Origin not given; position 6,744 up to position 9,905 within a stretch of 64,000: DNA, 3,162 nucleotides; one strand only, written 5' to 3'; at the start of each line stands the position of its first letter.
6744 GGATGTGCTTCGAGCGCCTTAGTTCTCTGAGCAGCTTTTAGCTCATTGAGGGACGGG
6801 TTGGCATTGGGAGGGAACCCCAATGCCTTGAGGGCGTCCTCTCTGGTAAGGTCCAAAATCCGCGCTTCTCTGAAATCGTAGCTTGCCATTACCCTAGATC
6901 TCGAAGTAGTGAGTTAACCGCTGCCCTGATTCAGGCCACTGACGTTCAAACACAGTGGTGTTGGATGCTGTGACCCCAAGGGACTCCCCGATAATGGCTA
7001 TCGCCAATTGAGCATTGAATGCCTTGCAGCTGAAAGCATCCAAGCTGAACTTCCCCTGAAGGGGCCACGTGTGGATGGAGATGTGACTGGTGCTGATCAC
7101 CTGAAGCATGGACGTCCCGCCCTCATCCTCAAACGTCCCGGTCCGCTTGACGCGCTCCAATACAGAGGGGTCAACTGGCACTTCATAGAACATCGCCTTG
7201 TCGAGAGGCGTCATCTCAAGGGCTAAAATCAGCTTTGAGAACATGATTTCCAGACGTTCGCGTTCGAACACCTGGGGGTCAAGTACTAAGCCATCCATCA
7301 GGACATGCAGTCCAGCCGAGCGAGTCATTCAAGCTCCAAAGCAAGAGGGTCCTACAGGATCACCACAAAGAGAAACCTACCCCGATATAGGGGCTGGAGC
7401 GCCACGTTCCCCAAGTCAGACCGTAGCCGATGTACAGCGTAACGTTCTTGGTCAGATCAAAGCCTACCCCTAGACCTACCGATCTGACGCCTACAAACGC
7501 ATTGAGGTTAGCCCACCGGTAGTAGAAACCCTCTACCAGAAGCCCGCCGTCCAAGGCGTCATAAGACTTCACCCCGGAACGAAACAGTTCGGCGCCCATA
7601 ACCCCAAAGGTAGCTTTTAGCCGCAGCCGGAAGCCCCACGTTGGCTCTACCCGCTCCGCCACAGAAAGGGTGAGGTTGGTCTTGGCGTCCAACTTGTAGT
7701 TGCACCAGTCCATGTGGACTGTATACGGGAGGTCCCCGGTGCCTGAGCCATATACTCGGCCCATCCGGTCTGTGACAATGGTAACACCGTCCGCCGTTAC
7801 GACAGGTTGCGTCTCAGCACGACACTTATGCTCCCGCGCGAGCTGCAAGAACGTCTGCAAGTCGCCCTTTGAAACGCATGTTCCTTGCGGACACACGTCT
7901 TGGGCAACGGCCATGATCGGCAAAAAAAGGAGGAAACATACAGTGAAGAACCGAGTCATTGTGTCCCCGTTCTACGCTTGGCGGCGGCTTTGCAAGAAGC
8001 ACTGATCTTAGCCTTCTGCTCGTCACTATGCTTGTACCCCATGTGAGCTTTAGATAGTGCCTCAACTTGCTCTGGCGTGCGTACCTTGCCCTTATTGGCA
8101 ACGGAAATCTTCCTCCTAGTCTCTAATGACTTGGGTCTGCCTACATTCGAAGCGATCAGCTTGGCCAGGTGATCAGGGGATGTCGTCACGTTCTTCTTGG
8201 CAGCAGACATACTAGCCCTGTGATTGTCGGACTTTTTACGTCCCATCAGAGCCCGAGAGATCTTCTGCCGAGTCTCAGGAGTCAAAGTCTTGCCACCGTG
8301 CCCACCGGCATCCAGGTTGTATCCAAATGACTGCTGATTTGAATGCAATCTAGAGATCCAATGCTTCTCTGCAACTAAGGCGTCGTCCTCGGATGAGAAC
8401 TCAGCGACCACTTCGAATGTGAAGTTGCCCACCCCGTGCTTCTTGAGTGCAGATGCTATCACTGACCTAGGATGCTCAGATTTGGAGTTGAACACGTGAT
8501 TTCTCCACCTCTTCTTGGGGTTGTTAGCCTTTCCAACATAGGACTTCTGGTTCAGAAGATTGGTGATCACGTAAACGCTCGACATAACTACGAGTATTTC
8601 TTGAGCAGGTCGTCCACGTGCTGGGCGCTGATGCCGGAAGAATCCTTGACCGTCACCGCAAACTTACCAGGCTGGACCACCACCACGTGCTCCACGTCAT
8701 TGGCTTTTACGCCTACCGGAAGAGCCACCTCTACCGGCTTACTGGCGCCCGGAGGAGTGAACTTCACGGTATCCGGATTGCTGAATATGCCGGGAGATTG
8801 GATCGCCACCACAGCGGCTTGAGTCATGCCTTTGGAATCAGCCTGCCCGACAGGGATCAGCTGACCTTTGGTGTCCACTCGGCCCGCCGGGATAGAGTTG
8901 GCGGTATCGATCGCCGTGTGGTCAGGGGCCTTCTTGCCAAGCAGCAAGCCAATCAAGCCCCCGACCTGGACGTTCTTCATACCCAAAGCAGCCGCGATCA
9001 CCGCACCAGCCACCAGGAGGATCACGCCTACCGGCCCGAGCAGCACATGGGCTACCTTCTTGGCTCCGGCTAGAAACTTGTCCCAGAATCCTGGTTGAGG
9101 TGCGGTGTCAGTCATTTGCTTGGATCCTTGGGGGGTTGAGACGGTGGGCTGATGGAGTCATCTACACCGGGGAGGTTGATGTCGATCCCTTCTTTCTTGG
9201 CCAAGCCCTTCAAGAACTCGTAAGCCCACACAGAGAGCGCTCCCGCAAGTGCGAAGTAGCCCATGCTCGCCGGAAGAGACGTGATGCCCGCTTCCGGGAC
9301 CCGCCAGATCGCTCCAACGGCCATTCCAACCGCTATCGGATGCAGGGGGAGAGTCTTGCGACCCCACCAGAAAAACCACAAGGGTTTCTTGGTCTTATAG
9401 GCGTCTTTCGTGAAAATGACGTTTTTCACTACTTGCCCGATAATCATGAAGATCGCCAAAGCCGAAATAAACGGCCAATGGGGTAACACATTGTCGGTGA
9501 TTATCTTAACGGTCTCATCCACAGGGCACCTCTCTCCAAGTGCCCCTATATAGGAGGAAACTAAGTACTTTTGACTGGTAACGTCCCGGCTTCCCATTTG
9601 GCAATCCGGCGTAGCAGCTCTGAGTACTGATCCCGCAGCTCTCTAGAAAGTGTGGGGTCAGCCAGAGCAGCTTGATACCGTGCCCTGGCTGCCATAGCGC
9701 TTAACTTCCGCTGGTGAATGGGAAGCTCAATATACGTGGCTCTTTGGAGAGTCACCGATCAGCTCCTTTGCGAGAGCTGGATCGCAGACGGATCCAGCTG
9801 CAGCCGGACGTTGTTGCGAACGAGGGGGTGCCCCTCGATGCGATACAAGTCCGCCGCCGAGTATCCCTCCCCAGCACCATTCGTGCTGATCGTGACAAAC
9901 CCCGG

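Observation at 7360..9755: Envelope cluster: holin-like gene, inner-membrane-anchored protein and outer-membrane beta-strand protein, possibly a non-lipoprotein spanin system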

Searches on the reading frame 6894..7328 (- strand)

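Call 3: search_protein_families(library=pfam, proteins=[window:6894-7328:-], max_evalue=0.1)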
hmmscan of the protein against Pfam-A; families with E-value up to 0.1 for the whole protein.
window:6894-7328:- (144 aa): 1 family
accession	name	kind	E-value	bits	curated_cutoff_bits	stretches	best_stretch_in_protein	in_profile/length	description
PF02675.21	AdoMet_dc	-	1e-15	58.4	25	1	8-129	1-106/107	S-adenosylmethionine decarboxylase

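Call 4: search_protein_families(library=phrogs, proteins=[window:6894-7328:-], max_evalue=0.1)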
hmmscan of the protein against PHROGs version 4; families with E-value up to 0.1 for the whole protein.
window:6894-7328:- (144 aa): 3 families
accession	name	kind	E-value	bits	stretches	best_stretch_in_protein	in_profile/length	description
phrog_3125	-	other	1.3e-16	61.8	1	5-136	23-138/148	S-adenosylmethionine decarboxylase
phrog_25723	-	other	3.4e-05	24.9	1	79-102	3-26/57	S-adenosylmethionine decarboxylase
phrog_27309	-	other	4.2e-05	24.3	1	65-115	42-91/96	S-adenosylmethionine decarboxylase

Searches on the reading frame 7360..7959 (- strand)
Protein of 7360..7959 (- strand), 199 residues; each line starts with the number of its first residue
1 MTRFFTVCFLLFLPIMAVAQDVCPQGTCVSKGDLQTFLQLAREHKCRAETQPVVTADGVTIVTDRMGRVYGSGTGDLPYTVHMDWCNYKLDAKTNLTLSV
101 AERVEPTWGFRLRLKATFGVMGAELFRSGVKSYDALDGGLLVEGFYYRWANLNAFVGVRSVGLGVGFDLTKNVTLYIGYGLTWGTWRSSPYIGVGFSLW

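Call 3: search_protein_families(library=pfam, proteins=[window:7360-7959:-], max_evalue=0.1)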
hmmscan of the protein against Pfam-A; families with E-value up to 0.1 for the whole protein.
window:7360-7959:- (199 aa): 2 families
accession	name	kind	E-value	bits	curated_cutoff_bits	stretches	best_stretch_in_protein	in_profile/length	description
PF07585.17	BBP7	-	0.00027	20.7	26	1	101-183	208-297/350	Putative beta barrel porin-7 (BBP7)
PF10677.15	DUF2490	-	0.035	14.3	29.8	0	147-187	25-65/186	Protein of unknown function (DUF2490)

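Call 4: search_protein_families(library=phrogs, proteins=[window:7360-7959:-], max_evalue=0.1)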
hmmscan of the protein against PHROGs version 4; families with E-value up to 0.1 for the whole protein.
window:7360-7959:- (199 aa): 0 families

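Call 12: find_homologous_proteins(query=window:7360-7959:-, max_evalue=0.01)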
Query window:7360-7959:- (199 aa): 66 proteins with E <= 0.01 among 225 candidates. Only proteins of 109 to 349 residues were searched: fused or split forms outside these lengths cannot appear, so this answer is no evidence that the protein stands alone or is whole; lengths 'longer' or 'shorter' looks for them.
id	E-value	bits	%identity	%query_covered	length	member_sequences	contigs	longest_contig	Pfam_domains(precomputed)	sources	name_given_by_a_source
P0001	3.6e-88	313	69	93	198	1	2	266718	-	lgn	-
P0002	1.9e-86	307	68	91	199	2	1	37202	-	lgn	-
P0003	2.1e-85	304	68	92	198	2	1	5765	-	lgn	-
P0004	1.6e-83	297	66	90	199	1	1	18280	-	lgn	-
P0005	4.3e-80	286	63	100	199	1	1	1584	-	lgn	-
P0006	8.5e-79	282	64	95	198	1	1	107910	-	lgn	-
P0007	7.6e-76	272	64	92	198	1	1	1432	-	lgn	-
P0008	1.5e-75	271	66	91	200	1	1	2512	-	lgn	-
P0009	1.5e-73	265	61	96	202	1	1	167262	-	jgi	jgi:hypothetical protein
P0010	3.1e-73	264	56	96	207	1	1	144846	-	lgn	-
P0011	3.7e-73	264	60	89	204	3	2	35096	-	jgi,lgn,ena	-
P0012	2.7e-72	261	100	59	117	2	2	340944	-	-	-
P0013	3.7e-72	260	65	86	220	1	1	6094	-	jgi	jgi:hypothetical protein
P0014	5.1e-72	260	64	88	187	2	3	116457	-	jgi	jgi:hypothetical protein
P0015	3.6e-71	257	61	89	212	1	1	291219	-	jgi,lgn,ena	-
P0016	6.6e-70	253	58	87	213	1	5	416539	-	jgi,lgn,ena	-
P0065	2.4e-45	173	44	97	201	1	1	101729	-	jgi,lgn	jgi:hypothetical protein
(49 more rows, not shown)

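Call 14: find_encoding_contigs(protein=P0016, flank=8000, max_places=2)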
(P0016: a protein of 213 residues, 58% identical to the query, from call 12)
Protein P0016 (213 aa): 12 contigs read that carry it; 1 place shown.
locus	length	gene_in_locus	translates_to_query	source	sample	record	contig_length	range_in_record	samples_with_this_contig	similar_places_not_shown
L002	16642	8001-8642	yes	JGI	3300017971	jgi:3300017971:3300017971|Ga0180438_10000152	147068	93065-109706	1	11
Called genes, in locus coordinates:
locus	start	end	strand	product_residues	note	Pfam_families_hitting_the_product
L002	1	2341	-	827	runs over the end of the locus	-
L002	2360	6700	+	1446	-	-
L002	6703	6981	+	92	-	-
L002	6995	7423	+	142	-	-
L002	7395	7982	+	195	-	-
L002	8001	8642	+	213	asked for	-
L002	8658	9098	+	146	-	PF02675:AdoMet_dc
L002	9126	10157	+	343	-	PF00226:DnaJ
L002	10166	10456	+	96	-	-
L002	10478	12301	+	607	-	PF00270:DEAD (weak), PF04851:ResIII, PF00176:SNF2-rel_dom, PF00271:Helicase_C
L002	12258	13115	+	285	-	-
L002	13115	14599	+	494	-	PF13481:AAA_25 (faint), PF03796:DnaB_C, PF06745:ATPase (weak)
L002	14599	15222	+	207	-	PF01807:Zn_ribbon_DnaG (weak)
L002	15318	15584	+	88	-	-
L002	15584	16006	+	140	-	-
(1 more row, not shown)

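Call 15: find_encoding_contigs(protein=P0065, flank=8000, max_places=2)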
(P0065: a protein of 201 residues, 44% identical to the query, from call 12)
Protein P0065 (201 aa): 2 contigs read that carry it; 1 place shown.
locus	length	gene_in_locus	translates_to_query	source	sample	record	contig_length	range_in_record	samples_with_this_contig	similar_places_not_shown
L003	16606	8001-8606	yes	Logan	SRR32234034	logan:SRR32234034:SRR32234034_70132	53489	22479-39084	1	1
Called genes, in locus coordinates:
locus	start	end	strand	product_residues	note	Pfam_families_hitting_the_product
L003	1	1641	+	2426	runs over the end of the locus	-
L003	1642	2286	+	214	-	-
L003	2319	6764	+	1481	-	-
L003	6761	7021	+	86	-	-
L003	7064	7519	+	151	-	-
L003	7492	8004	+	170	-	-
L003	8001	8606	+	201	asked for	-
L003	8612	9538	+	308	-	-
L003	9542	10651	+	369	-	PF00226:DnaJ (weak)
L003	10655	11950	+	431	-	-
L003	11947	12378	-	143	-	-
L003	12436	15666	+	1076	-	PF14528:LAGLIDADG_3, PF00176:SNF2-rel_dom, PF00271:Helicase_C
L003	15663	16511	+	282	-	-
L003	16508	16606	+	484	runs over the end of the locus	PF03796:DnaB_C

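Call 16: find_encoding_contigs(protein=P0001, flank=8000, max_places=2)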
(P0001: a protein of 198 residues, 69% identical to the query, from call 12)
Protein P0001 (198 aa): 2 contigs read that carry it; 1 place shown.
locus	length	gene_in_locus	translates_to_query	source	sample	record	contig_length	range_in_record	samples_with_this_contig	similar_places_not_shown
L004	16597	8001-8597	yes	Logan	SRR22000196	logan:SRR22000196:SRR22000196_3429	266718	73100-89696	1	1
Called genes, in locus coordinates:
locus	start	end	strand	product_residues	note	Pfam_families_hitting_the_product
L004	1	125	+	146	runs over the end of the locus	PF02675:AdoMet_dc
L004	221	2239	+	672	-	-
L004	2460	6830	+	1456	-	-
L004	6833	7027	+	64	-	-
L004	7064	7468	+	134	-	-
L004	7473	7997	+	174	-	-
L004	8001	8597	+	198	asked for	-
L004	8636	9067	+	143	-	PF02675:AdoMet_dc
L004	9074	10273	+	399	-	-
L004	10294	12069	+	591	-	PF00176:SNF2-rel_dom, PF00270:DEAD, PF04851:ResIII, PF00271:Helicase_C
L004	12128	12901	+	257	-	-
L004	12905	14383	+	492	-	PF03796:DnaB_C, PF06745:ATPase (weak)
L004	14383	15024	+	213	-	PF01807:Zn_ribbon_DnaG (weak)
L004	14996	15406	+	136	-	-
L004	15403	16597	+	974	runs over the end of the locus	PF00476:DNA_pol_A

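Call 24: predict_structure(alignment_id=A1)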
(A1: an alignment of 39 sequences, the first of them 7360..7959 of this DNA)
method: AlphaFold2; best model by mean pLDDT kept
length: 199 residues; sequences in the alignment: 39
mean_pLDDT: 87.7   pTM: 0.57
mean pLDDT of the five models: 87.7, 87.3, 87.2, 86.3, 85.8
residues with pLDDT >= 90: 119; 70-90: 55; 50-70: 25; < 50: 0
segments of 3 or more residues with pLDDT < 50: none
pLDDT, mean of each block of 10 residues (from residue 1): 83 71 75 93 95 84 71 68 90 78 85 97 93 96 96 97 97 96 95 96
secondary structure, 60 per line:
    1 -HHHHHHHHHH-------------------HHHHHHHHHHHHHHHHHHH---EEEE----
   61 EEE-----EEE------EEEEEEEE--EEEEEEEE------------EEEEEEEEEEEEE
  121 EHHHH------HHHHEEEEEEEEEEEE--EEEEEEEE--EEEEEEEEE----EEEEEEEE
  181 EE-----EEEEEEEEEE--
elements in order: H2-11 H31-49 E53-56 E61-63 E69-71 E78-85 E88-95 E108-121 H122-125 H132-135 E136-147 E150-157 E160-168 E173-182 E188-197

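Call 27: fold_search(model_id=the predicted structure, library=pdb)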
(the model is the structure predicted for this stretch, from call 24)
No match with E <= 0.001 here; weaker rows may still be real.
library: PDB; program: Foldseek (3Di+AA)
matches with E <= 10: 500; with E <= 0.001: 0
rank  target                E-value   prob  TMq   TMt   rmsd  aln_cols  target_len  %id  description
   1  8bk2_A                2.2e-02  0.33  0.17  0.18  24.1       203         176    6  X-ray structure of meningococcal factor H binding protein variant 2 in complex with a specific and bactericidal human  (released 2023-11-22)
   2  7n88_A                3.2e-02  0.20  0.15  0.07  28.7       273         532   10  The cryoEM structure of LbpB from N. gonorrhoeae in complex with lactoferrin (released 2021-12-01)
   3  8bk2_C                3.8e-02  0.47  0.20  0.22  24.0       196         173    7  X-ray structure of meningococcal factor H binding protein variant 2 in complex with a specific and bactericidal human  (released 2023-11-22)
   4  2n2l_MODEL_1_A        4.2e-02  0.66  0.24  0.29  25.0       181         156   10  NMR structure of yersinia pestis ail (attachment invasion locus) in decylphosphocholine micelles calculated wi (released 2015-07-22)
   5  4pn1_C                4.2e-02  0.28  0.17  0.14  23.1       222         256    5  Structure of S. pombe Pct1 RNA triphosphatase in complex with the Spt5 CTD (released 2014-11-12)
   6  2hzm_A                4.9e-02  0.44  0.17  0.17  10.6       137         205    7  Structure of the Mediator head subcomplex Med18/20 (released 2006-09-12)
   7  7xz1_A                5.1e-02  0.10  0.11  0.09  27.6       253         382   11  TRIM E3 ubiquitin ligase (released 2023-07-12)
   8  7oxx_A                6.4e-02  0.51  0.18  0.23  27.6       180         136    6  CrabP2 mutant R30AK31A (released 2022-07-13)
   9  2jka_A                6.7e-02  0.25  0.17  0.06  22.0       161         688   12  Native structure of a family 97 alpha-glucosidase from Bacteroides thetaiotaomicron (released 2008-09-30)
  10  2maf_MODEL_1_A        6.7e-02  0.23  0.17  0.15  29.6       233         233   13  Solution structure of opa60 from n. gonorrhoeae (released 2014-11-19)
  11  4kt5_A                6.7e-02  0.60  0.17  0.26  12.0       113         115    8  Structure of GrlR-GrlA complex (released 2013-10-09)
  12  6ehb_A                7.1e-02  0.21  0.16  0.10  19.2       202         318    8  OmpU, an outer membrane protein, of Vibrio cholerae (released 2018-04-25)
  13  2o62_B                7.4e-02  0.69  0.21  0.17  25.2       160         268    8  CRYSTAL STRUCTURE OF A PROTEIN WITH UNKNOWN FUNCTION FROM DUF3598 FAMILY (NPUN_R4044) FROM NOSTOC PUNCTIFORME PCC 7310 (released 2007-02-13)
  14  3kog                  7.4e-02  0.23  0.15  0.14  25.8       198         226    7  Crystal structure of Putative pore-forming toxin (YP_001301288.1) from Bacteroides vulgatus ATCC 8482 at 1.85 A resoluti (released 2009-12-01)
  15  6x9z                  7.4e-02  0.85  0.25  0.36   7.0       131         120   13  De novo design of transmembrane beta-barrels (released 2021-02-17)
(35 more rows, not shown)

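Call 35: find_related_loci(query=A1, collection=genome_contigs, flank=6000)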
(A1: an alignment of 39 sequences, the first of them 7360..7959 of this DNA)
Query A1 (199 aa) in genome_contigs; peptide patterns used: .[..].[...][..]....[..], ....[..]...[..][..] (x = any residue, [..] = any of these).
69 stretches matched a pattern, but none encodes a relative of the query by tblastn (E <= 1e-3).

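Call 37: search_protein_representatives(alignment_id=A1)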
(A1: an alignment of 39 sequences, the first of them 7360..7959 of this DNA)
Query: 39 sequences, 198 profile positions. Proteins with E-value up to 0.001 (for the whole library): 120; up to 1e-10: 97; up to 1e-30: 26. The best 120 are listed.
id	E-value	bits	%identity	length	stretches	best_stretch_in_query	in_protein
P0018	3.8e-88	310.2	-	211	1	15-197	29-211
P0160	1.3e-80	285.6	-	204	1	3-197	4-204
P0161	8.7e-72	256.8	-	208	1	11-197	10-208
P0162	3.0e-69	248.5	-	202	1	4-198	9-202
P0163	7.2e-65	234.2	-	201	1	6-198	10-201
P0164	6.2e-64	231.2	-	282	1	4-198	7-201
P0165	6.2e-63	227.9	-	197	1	1-198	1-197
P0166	4.4e-61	221.9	-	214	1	4-197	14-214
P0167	8.6e-55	201.4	-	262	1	6-175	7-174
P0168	2.0e-54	200.1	-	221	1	24-197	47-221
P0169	4.6e-53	195.7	-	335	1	31-198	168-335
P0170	2.5e-52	193.3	-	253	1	20-184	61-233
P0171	6.1e-51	188.8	-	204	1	4-197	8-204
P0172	2.9e-49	183.3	-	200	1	4-197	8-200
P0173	7.9e-49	181.9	-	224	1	7-190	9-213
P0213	3.4e-23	98.2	-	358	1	8-197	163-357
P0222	9.1e-22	93.6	-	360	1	3-198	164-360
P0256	1.0e-09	54.2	-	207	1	7-196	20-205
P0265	5.6e-07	45.3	-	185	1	1-197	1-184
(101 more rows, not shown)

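Call 42: find_encoding_contigs(protein=P0213, flank=8000, max_places=2)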
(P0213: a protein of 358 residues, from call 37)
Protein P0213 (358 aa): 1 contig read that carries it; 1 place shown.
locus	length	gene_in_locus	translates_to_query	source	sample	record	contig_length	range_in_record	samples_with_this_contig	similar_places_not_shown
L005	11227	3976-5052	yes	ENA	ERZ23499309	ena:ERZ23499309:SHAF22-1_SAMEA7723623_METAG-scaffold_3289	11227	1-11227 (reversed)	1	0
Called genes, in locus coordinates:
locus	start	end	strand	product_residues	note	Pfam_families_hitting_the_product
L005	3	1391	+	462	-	?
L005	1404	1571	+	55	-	-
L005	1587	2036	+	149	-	-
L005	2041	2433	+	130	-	PF00072:Response_reg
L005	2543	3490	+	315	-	PF00512:HisKA (weak), PF02518:HATPase_c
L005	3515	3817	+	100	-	-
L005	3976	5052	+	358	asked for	-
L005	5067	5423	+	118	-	-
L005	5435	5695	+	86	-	-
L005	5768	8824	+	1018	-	PF14890:Intein_splicing, PF14528:LAGLIDADG_3, PF00176:SNF2-rel_dom, PF00271:Helicase_C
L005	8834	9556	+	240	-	-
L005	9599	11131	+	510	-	PF03796:DnaB_C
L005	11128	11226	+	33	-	?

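Call 43: find_encoding_contigs(protein=P0169, flank=8000, max_places=2)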
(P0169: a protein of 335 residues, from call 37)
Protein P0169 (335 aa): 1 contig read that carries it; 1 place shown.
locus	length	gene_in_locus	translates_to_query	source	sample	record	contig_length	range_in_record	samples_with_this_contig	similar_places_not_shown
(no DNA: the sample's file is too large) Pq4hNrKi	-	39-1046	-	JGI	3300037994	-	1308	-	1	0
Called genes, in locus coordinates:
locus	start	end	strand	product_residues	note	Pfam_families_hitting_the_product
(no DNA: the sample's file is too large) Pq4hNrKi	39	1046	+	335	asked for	-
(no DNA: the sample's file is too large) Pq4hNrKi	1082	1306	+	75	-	?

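Call 51: search_protein_families(library=pfam, alignment_id=A1, max_evalue=1)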
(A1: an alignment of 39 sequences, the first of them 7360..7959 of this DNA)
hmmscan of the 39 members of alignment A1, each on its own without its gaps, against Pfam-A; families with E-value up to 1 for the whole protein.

A. member 1, window:7360-7959:- (199 aa): 2 families
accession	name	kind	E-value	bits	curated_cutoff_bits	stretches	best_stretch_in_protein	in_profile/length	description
PF07585.17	BBP7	-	0.00027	20.7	26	1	101-183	208-297/350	Putative beta barrel porin-7 (BBP7)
PF10677.15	DUF2490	-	0.035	14.3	29.8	0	147-187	25-65/186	Protein of unknown function (DUF2490)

B. families by the number of members that match (of 39 scanned): 12 families
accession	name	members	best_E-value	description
PF10677.15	DUF2490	4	0.024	Protein of unknown function (DUF2490)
PF07585.17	BBP7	3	0.00027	Putative beta barrel porin-7 (BBP7)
PF01694.28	Rhomboid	1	0.052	Rhomboid domain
PF13609.12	Porin_4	1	0.066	Gram-negative porin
PF04942.19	CC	1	0.097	CC domain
PF17983.6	Tryp_inh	1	0.1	Trypsin inhibitors 1,2 and 3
PF16049.10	Antimicrobial24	1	0.15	Frog antimicrobial peptide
PF00431.26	CUB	1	0.15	CUB domain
PF00775.27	Dioxygenase_C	1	0.18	Dioxygenase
PF14625.12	Lustrin_cystein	1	0.2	Lustrin, cysteine-rich repeated domain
PF17962.7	bMG6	1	0.25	Bacterial macroglobulin domain 6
PF02769.27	AIRS_C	1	0.27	AIR synthase related protein, C-terminal domain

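Call 75: search_dna_similar(query=window:7360-7959:-, collection=phages, mode=protein, max_evalue=0.001)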
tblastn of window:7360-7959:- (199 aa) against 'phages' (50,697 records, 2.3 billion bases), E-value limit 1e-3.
No match.

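Call 87: find_encoding_contigs(protein=P0256, flank=7000, max_places=2)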
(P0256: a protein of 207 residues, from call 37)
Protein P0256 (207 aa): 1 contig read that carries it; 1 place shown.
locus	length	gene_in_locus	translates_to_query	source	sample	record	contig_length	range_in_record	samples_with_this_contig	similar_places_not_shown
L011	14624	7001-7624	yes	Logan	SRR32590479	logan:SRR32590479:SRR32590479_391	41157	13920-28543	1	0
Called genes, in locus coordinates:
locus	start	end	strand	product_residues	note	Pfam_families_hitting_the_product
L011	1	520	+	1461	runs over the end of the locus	-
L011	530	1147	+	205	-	-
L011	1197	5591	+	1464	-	-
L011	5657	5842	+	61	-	-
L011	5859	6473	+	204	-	-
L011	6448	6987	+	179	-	-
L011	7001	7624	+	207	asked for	-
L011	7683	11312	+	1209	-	PF14890:Intein_splicing, PF14528:LAGLIDADG_3, PF00176:SNF2-rel_dom, PF00271:Helicase_C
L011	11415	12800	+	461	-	-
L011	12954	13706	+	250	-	-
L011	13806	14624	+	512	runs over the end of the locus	PF03796:DnaB_C, PF06745:ATPase (weak)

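Call 88: find_encoding_contigs(protein=P0265, flank=7000, max_places=2)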
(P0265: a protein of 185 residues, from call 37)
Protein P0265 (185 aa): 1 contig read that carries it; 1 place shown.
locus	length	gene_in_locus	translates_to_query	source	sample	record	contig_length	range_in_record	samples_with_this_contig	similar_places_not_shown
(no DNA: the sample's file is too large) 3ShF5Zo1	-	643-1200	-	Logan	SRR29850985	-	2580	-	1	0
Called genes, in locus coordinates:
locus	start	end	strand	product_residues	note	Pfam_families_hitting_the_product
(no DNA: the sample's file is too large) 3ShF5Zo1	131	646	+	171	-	-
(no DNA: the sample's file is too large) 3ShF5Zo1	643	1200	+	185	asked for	-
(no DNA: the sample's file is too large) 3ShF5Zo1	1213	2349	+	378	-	-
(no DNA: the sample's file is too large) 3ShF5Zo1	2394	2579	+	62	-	?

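Call 89: find_encoding_contigs(protein=P0222, flank=7000, max_places=2)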
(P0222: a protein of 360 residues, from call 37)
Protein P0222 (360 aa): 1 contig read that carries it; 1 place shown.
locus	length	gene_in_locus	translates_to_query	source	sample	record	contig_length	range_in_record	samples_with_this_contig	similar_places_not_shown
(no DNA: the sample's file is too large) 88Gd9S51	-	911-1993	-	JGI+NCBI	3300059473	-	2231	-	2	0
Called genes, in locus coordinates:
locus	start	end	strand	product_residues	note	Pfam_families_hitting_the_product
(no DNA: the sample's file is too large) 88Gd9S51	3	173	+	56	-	?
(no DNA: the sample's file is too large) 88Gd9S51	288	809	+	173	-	-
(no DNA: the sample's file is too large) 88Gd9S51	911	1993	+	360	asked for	-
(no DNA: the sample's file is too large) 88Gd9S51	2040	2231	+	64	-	?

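Call 112: search_solved_structures(query=A1, max_evalue=1)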
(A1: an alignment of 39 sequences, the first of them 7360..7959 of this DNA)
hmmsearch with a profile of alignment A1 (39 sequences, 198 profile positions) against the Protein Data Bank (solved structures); distinct sequences matched with E-value up to 1: 3.
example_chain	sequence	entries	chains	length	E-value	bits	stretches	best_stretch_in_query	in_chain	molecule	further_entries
1fu0_A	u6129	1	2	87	0.2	14.1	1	147-172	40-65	PHOSPHOCARRIER PROTEIN HPR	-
1qfr_A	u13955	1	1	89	0.2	14.1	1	147-172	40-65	PHOSPHOCARRIER PROTEIN HPR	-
1ptf_A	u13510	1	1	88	0.2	14.1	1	147-172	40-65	HISTIDINE-CONTAINING PHOSPHOCARRIER PROTEIN HPR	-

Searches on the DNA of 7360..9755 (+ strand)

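Call 10: search_dna_similar(query=window:7360-9755:+, collection=phages, mode=distant)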
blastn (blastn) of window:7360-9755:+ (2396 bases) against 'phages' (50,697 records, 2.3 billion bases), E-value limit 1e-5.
No match.

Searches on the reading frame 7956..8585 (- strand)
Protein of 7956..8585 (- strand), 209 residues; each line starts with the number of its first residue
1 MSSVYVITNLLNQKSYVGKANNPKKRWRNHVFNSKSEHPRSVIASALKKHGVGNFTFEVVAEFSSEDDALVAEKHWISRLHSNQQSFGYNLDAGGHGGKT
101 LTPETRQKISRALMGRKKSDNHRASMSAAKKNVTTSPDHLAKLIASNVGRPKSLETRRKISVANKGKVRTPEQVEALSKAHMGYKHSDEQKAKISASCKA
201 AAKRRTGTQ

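Call 3: search_protein_families(library=pfam, proteins=[window:7956-8585:-], max_evalue=0.1)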
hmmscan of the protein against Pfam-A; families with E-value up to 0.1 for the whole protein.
window:7956-8585:- (209 aa): 3 families
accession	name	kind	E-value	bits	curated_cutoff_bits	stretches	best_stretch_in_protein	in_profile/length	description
PF01541.30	GIY-YIG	-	2.4e-14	53.8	22.6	1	2-82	2-74/78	GIY-YIG catalytic domain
PF07460.16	NUMOD3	-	3.8e-14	52.8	20.4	3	149-167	1-19/37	NUMOD3 motif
PF19835.5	SegE_GIY-YIG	-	0.0038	17.9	25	1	3-73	19-97/123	Putative endonuclease segE, GIY-YIG domain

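Call 4: search_protein_families(library=phrogs, proteins=[window:7956-8585:-], max_evalue=0.1)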
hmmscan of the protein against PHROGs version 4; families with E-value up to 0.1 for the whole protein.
window:7956-8585:- (209 aa): 14 families
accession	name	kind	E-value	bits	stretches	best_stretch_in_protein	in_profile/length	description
phrog_314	-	DNA, RNA and nucleotide metabolism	1.9e-42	147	2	1-142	178-311/574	homing endonuclease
phrog_7168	-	DNA, RNA and nucleotide metabolism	8.3e-25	88.8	1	1-134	1-141/284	homing endonuclease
phrog_5123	-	DNA, RNA and nucleotide metabolism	1.9e-16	61.4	1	1-109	1-106/152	homing endonuclease with GIY-YIG motif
phrog_19446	-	DNA, RNA and nucleotide metabolism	2.7e-13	51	1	1-129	1-128/254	homing endonuclease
phrog_655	-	DNA, RNA and nucleotide metabolism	7.1e-09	37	2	76-128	116-173/343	homing endonuclease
phrog_24910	-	unknown function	1e-07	32.9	1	144-196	39-91/169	-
phrog_32884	-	unknown function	1.3e-07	33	2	100-138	16-54/71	-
phrog_37840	-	unknown function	7.8e-05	23.2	1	4-94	16-102/350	-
phrog_447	-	other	0.00037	21.4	1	4-77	29-110/148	NAD synthetase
phrog_20015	-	DNA, RNA and nucleotide metabolism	0.0015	19.7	1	4-35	5-37/46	endonuclease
phrog_26160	-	unknown function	0.0021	18.3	1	3-90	184-276/278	-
phrog_3404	-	DNA, RNA and nucleotide metabolism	0.004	18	1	2-102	3-96/235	HNH endonuclease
phrog_23516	-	unknown function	0.032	14.8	1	72-145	30-98/193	-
phrog_19235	-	unknown function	0.071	13.5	0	2-36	21-54/251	-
